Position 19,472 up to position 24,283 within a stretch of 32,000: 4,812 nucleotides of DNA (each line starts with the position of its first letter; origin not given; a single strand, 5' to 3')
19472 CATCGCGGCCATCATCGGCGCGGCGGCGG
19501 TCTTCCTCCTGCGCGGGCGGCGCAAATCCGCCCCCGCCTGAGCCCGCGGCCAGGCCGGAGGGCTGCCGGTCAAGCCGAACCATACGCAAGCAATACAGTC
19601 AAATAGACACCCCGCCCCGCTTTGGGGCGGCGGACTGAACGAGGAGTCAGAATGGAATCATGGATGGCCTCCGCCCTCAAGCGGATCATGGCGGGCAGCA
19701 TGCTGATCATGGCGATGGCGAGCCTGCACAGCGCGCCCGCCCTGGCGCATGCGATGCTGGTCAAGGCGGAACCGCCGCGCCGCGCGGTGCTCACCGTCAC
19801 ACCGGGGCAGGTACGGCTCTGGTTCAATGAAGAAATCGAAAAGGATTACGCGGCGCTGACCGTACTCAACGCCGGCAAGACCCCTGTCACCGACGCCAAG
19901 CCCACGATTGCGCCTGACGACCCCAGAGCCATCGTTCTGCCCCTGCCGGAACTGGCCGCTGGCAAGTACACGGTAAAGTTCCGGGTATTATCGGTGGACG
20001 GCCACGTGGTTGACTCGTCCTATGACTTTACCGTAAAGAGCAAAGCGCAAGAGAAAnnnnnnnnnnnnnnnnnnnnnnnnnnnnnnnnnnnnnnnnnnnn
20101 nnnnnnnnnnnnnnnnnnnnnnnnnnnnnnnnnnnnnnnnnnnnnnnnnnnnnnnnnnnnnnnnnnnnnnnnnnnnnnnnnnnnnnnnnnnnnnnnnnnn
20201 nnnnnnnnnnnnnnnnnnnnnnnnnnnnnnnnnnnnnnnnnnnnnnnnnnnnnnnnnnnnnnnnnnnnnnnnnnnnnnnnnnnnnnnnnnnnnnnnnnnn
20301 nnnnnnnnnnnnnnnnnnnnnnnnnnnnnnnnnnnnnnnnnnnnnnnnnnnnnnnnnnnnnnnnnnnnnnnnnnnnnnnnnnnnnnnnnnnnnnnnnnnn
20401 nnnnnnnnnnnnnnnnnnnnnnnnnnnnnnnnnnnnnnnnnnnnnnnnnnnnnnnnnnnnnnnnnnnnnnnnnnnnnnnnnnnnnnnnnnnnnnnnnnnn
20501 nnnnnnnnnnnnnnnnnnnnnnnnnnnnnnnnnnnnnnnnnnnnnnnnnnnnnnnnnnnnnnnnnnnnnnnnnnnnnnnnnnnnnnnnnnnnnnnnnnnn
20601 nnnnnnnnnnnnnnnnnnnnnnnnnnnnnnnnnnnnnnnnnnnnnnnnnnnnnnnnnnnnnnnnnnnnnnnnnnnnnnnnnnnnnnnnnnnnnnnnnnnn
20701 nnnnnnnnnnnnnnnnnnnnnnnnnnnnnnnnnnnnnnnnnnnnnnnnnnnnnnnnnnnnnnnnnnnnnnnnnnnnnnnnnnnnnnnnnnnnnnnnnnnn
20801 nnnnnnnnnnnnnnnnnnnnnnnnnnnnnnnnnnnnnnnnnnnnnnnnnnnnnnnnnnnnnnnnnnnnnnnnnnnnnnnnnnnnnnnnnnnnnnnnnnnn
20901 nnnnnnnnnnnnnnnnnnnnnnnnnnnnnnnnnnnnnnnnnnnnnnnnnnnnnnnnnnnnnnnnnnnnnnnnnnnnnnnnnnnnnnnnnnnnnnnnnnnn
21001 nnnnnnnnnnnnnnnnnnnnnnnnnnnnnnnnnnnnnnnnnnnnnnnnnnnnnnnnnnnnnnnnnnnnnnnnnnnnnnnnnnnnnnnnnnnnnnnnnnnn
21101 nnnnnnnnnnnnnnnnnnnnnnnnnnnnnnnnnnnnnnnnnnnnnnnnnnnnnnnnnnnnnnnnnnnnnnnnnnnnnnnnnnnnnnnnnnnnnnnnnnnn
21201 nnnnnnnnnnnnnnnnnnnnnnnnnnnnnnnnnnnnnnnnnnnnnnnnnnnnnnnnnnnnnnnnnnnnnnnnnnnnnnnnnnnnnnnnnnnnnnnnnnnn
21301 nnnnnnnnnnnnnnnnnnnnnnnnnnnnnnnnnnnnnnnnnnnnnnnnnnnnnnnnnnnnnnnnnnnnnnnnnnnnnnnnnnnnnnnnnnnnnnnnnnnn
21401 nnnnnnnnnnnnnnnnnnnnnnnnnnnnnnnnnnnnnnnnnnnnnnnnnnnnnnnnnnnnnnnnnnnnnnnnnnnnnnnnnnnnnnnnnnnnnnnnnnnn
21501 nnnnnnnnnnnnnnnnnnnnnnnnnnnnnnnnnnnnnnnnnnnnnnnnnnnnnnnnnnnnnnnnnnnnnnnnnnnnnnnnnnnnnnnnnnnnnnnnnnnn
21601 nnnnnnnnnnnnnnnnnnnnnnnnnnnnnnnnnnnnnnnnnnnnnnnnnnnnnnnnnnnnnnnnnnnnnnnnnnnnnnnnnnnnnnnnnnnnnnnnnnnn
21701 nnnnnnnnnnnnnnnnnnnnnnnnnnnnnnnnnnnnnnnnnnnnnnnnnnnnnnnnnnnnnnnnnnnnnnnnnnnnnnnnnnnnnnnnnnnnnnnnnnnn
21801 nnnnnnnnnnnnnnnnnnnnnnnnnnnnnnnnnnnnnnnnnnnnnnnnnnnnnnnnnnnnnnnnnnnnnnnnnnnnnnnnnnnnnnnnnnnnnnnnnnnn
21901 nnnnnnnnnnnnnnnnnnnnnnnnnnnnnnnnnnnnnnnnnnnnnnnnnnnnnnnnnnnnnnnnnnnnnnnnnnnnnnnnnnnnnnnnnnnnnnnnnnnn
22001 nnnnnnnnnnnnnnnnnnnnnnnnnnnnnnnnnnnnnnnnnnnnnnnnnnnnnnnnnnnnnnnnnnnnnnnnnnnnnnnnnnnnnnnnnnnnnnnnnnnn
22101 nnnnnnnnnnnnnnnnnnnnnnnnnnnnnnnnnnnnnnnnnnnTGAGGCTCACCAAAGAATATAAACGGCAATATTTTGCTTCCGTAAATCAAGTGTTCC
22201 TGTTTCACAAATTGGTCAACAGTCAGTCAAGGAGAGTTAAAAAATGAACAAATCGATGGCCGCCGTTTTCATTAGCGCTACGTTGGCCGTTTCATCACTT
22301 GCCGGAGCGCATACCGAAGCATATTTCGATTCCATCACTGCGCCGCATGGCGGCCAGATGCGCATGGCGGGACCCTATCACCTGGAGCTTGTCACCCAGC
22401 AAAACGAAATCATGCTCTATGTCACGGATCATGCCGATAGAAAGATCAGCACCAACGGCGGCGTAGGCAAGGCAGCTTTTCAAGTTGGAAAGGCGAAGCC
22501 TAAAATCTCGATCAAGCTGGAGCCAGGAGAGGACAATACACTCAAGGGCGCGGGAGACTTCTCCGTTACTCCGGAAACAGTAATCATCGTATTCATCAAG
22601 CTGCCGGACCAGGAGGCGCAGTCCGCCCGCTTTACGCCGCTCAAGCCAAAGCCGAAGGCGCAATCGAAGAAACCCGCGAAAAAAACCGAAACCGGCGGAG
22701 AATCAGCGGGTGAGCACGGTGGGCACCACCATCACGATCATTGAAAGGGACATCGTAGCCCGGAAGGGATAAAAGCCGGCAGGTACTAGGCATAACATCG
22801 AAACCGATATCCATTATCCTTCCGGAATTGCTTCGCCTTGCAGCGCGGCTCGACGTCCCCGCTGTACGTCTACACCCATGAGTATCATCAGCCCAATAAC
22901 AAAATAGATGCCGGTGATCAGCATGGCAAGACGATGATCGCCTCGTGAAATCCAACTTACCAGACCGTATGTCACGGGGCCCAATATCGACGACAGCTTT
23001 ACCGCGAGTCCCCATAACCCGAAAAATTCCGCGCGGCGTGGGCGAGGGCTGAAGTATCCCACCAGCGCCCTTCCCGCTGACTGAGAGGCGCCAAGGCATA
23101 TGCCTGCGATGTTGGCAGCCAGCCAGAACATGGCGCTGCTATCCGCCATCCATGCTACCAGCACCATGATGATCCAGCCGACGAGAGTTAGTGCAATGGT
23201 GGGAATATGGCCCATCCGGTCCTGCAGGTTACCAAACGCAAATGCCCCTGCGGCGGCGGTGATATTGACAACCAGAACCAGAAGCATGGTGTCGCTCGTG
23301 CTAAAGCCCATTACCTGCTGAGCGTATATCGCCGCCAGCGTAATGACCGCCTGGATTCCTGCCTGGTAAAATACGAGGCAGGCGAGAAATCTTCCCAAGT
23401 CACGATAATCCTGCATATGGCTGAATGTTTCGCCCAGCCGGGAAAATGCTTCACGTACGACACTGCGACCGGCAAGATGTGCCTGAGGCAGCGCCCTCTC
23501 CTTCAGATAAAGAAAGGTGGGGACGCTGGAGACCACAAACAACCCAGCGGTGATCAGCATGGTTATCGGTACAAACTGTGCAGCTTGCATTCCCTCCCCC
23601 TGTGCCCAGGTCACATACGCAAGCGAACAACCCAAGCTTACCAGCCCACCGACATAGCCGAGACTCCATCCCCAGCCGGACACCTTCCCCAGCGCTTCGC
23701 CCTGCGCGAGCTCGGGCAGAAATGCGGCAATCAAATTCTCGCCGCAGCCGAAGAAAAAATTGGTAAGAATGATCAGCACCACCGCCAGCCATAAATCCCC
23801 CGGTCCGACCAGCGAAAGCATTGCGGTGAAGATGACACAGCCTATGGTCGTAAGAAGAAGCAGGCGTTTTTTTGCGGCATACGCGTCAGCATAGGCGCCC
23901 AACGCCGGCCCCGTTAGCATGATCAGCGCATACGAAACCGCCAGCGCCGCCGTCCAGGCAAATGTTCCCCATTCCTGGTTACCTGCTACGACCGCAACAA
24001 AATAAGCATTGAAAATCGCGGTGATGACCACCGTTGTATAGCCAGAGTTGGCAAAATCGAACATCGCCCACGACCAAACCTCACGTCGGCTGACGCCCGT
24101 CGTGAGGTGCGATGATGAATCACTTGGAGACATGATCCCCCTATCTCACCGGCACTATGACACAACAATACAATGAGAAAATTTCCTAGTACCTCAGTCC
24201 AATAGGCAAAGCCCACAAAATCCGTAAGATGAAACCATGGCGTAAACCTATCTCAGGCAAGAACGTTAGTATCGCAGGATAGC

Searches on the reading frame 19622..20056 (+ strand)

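Call 17: search_protein_families(library=pfam, proteins=[window:19622-20056:+], max_evalue=0.01)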
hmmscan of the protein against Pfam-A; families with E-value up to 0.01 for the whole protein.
window:19622-20056:+ (145 aa): 2 families
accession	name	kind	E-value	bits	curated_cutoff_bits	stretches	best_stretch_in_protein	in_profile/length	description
PF04234.18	CopC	-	9.7e-22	78.2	23.3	1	43-138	1-92/92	CopC domain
PF21868.2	GbpA_D3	-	0.0058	17.3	27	1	74-137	30-95/97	GlcNAc-binding protein A, third domain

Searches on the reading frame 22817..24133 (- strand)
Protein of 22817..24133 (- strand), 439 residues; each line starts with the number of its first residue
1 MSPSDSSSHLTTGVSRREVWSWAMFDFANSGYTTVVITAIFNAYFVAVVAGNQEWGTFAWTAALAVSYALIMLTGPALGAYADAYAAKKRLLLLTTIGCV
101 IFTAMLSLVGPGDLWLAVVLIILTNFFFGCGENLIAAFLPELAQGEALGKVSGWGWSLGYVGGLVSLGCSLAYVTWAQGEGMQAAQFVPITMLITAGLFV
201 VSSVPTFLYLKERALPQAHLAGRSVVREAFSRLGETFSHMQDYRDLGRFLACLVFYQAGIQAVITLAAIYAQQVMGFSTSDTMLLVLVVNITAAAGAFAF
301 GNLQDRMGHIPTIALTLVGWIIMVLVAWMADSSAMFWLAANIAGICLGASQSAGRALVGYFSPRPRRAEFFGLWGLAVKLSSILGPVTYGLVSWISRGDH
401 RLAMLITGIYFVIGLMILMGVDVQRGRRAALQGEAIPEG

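Call 16: search_protein_families(library=pfam, proteins=[window:22817-24133:-], max_evalue=0.01)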
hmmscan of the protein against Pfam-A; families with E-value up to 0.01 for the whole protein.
window:22817-24133:- (439 aa): 4 families
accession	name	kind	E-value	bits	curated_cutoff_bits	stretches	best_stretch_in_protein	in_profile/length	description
PF11700.14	ATG22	-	2.9e-46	158.6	24.1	1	62-430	75-481/482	Vacuole effluxer Atg22 like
PF07690.21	MFS_1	-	6.6e-21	75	33.4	2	251-419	3-172/347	Major Facilitator Superfamily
PF13347.12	MFS_2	-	1.6e-13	50.4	27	2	151-391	135-379/427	MFS/sugar transport protein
PF00083.30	Sugar_tr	-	8e-06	25.4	22.3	1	25-274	14-267/452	Sugar (and other) transporter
